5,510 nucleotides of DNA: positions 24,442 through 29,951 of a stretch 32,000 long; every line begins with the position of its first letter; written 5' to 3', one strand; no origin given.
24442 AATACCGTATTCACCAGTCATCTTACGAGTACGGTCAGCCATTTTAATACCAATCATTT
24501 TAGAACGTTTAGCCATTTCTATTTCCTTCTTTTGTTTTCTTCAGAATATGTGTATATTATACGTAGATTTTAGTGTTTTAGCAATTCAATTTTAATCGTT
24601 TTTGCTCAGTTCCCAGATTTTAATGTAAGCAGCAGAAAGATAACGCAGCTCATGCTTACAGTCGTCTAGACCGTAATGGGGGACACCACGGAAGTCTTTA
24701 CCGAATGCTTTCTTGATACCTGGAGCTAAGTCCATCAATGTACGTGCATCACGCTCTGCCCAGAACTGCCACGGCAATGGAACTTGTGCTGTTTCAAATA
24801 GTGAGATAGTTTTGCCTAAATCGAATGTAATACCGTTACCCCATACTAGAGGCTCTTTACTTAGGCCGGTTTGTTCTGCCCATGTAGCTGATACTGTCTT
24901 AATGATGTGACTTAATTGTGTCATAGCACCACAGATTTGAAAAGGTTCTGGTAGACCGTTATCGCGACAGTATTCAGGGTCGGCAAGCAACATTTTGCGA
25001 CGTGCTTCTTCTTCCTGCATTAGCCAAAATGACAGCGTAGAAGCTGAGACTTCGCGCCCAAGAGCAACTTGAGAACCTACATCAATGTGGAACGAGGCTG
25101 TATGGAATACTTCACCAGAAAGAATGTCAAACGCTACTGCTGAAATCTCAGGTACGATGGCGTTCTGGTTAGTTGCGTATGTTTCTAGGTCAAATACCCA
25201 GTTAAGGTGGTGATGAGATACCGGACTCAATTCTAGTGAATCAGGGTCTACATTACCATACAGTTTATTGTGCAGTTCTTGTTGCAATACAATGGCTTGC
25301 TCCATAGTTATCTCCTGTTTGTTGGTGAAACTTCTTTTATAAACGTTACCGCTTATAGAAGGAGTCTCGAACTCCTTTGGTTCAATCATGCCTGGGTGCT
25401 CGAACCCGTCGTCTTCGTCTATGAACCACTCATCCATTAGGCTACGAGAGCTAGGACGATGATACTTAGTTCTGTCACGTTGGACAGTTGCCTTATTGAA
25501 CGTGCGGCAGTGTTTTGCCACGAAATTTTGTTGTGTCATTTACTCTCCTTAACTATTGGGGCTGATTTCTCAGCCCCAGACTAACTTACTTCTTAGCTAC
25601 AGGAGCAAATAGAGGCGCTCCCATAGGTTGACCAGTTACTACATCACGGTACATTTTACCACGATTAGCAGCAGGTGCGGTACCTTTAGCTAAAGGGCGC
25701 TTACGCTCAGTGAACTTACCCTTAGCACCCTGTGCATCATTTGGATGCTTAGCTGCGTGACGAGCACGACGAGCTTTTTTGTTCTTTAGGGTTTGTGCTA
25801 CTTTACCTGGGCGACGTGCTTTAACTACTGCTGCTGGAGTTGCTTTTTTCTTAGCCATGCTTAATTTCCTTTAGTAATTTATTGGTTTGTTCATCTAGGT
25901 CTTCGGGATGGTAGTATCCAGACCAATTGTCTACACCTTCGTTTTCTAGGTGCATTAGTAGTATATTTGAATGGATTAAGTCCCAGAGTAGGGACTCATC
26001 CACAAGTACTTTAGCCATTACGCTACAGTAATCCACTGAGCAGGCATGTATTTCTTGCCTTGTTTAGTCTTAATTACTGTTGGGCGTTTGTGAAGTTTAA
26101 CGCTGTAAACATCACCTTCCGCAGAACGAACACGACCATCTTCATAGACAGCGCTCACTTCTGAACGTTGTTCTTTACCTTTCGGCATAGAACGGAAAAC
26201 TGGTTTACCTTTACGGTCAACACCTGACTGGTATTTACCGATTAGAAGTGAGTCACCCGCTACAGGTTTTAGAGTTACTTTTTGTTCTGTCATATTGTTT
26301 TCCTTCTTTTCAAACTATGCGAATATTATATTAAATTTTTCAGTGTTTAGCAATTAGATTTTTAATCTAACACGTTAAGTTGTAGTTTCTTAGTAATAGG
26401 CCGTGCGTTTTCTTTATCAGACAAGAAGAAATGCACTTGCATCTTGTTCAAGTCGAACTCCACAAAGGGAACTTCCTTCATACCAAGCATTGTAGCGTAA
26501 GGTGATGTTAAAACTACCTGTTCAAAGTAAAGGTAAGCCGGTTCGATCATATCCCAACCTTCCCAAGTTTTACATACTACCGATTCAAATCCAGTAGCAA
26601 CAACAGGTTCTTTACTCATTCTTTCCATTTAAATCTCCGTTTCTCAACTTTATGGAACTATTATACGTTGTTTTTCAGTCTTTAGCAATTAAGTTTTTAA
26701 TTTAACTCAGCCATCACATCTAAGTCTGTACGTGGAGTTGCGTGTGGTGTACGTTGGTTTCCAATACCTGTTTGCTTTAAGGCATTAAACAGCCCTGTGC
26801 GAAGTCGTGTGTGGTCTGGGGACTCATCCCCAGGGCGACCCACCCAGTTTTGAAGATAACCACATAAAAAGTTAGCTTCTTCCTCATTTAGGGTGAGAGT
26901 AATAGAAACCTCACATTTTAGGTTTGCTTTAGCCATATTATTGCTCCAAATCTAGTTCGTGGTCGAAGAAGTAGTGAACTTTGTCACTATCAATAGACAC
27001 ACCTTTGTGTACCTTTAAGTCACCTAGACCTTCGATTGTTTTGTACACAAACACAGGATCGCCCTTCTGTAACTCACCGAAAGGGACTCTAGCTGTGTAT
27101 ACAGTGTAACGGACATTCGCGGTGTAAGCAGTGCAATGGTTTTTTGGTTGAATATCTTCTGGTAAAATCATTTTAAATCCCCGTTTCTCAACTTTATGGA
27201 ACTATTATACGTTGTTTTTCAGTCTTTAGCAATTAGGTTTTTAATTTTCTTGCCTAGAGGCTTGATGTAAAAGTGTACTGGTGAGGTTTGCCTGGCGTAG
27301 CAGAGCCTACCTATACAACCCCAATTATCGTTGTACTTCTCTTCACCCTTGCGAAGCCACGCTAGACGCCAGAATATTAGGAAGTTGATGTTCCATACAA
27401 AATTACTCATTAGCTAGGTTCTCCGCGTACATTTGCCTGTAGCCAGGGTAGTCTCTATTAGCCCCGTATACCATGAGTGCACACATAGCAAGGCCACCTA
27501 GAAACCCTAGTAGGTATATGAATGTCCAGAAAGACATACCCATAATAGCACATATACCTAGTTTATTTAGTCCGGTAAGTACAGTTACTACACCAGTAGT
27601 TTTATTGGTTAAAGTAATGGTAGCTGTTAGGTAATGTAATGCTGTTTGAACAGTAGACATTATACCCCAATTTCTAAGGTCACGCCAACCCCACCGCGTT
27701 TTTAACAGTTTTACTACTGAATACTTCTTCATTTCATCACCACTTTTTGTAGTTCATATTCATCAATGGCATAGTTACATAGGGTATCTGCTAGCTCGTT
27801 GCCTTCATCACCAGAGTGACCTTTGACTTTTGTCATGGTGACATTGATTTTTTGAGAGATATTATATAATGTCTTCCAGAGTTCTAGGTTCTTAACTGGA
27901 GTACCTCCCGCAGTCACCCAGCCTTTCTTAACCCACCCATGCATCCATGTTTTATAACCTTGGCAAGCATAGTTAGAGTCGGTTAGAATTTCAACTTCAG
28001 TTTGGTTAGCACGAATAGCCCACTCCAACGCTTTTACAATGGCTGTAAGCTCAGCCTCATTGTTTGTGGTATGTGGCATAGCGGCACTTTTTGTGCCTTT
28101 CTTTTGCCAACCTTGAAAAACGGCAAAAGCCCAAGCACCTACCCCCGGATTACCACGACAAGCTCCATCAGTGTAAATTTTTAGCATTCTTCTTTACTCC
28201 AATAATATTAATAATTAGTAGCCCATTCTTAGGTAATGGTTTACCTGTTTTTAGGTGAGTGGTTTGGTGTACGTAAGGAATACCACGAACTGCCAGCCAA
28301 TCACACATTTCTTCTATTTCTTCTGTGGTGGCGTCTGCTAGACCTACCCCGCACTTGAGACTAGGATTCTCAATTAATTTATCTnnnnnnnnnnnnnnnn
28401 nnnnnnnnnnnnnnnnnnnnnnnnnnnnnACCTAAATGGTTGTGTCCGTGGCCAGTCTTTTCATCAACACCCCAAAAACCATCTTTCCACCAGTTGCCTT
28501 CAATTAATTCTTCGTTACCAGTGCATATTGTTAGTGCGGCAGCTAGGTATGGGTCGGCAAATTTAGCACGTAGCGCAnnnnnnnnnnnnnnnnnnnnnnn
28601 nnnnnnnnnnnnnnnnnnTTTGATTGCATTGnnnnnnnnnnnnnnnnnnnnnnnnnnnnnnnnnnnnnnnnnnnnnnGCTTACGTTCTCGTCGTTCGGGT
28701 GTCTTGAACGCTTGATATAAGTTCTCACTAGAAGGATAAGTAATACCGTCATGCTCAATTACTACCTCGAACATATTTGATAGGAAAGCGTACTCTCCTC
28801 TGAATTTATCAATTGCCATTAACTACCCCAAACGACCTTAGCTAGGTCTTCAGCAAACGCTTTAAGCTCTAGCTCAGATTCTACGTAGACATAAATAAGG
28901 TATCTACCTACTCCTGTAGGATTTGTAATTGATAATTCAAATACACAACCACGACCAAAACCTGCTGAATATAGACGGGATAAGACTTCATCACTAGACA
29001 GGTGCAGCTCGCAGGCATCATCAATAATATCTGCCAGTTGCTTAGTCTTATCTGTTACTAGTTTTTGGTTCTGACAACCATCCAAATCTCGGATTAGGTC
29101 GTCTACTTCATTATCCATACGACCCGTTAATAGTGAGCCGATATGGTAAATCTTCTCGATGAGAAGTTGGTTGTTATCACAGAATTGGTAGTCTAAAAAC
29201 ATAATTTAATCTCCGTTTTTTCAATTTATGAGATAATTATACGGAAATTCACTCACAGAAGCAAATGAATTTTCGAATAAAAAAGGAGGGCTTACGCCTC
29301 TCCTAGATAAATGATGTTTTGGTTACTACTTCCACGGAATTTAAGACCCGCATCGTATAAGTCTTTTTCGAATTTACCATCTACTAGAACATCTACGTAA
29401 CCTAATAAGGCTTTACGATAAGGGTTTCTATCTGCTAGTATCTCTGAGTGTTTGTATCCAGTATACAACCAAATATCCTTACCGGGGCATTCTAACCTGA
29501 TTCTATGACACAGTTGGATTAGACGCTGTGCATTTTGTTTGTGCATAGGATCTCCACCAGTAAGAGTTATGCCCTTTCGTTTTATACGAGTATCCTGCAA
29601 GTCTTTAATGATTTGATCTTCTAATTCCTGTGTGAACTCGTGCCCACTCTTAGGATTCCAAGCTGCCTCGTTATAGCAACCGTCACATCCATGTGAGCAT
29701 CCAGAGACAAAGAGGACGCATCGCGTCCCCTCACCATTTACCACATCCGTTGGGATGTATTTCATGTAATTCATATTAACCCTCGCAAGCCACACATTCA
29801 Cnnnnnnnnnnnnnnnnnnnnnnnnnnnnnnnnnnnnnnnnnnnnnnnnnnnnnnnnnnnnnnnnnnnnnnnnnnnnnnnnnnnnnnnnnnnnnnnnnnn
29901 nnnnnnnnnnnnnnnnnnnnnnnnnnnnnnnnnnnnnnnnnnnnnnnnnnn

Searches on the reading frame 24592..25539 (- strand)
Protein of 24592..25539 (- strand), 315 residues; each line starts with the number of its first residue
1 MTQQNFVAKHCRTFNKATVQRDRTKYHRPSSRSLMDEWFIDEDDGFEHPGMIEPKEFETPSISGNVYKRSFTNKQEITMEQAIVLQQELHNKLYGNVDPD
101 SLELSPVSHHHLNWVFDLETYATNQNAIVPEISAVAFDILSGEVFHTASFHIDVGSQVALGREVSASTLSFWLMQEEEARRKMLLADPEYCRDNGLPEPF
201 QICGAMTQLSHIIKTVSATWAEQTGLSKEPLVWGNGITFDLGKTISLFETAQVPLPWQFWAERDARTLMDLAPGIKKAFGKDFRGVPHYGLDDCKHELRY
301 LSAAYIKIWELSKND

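Call 92: search_protein_families(library=phrogs, proteins=[window:24592-25539:-], max_evalue=0.00001)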
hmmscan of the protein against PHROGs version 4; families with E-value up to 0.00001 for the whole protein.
window:24592-25539:- (315 aa): 6 families
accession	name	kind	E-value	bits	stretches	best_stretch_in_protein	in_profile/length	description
phrog_255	-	DNA, RNA and nucleotide metabolism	3.1e-80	271.3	1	2-312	74-366/436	exonuclease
phrog_4586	-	unknown function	6.5e-20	72.4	1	3-71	1-73/73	-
phrog_14078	-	unknown function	1.2e-15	58.7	1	108-308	78-257/264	-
phrog_8783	-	unknown function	2.8e-12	47.4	1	232-308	29-107/114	-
phrog_20376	-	DNA, RNA and nucleotide metabolism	2.8e-11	43.8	1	113-308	349-523/530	exonuclease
phrog_2082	-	DNA, RNA and nucleotide metabolism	4.3e-11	42.8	1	108-307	637-815/823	exonuclease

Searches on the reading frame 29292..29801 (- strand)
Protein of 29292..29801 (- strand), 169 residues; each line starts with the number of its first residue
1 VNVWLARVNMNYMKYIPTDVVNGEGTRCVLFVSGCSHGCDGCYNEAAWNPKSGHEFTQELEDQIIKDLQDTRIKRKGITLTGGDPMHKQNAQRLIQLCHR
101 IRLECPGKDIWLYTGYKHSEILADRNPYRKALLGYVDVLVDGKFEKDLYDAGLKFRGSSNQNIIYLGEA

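Call 92: search_protein_families(library=phrogs, proteins=[window:29292-29801:-], max_evalue=0.00001)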
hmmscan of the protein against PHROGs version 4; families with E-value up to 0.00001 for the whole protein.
window:29292-29801:- (169 aa): 3 families
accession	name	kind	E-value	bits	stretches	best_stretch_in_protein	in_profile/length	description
phrog_626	-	DNA, RNA and nucleotide metabolism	6.6e-62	208.9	1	10-166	1-153/164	anaerobic ribonucleotide reductase small subunit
phrog_2076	-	moron, auxiliary metabolic gene and host takeover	6.6e-11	43.2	1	23-100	30-111/247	QueE-like radical SAM domain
phrog_20267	-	DNA, RNA and nucleotide metabolism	6.8e-07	30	1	113-163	2-45/61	anaerobic ribonucleoside reductase small subunit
